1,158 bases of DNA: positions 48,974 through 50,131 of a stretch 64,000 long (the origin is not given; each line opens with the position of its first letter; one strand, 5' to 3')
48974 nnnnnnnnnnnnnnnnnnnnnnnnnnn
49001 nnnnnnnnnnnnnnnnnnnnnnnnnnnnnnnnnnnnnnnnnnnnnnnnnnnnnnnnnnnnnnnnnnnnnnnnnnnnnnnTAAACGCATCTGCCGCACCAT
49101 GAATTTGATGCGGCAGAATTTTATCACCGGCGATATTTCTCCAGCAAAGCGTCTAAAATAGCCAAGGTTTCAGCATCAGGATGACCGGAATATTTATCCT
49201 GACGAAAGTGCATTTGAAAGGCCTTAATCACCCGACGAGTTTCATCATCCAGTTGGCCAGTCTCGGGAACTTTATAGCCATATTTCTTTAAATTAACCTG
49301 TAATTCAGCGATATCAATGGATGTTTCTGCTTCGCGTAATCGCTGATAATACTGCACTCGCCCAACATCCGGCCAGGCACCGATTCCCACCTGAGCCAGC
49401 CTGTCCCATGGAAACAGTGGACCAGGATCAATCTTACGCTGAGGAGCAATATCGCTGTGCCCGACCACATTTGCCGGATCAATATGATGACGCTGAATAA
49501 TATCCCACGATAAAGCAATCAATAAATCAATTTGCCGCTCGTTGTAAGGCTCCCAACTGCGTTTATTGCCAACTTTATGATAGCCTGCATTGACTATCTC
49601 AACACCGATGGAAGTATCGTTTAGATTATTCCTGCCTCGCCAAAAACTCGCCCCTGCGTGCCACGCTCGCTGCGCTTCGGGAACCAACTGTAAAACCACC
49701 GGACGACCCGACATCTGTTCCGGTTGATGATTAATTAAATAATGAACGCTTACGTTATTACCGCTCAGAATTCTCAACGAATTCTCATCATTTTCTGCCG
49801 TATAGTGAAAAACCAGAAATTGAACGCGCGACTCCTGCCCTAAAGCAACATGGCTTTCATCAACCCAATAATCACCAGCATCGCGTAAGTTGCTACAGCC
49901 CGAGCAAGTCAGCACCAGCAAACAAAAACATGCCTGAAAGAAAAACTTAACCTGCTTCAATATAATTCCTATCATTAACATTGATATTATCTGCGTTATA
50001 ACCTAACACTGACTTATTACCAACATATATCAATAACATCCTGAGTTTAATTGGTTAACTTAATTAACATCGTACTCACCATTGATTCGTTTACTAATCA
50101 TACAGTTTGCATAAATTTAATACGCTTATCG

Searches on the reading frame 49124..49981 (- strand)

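Call 3: search_protein_families(library=pfam, proteins=[window:49124-49981:-], max_evalue=0.01)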
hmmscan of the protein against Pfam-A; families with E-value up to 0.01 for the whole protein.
window:49124-49981:- (285 aa): 2 families
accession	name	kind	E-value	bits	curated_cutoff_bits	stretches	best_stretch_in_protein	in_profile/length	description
PF01510.30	Amidase_2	-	6.2e-30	104.6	26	1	51-188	3-131/131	N-acetylmuramoyl-L-alanine amidase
PF01471.23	PG_binding_1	-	7e-11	42.6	23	1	223-276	4-57/57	Putative peptidoglycan binding domain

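Call 4: search_protein_families(library=ncbifam, proteins=[window:49124-49981:-], max_evalue=0.01)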
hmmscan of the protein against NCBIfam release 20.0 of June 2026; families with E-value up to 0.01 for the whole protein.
window:49124-49981:- (285 aa): 1 family
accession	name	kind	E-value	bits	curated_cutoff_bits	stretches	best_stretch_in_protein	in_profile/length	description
NF008758.0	PRK11789.1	equivalog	1.4e-26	93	143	1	67-197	66-180/190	1,6-anhydro-N-acetylmuramyl-L-alanine amidase AmpD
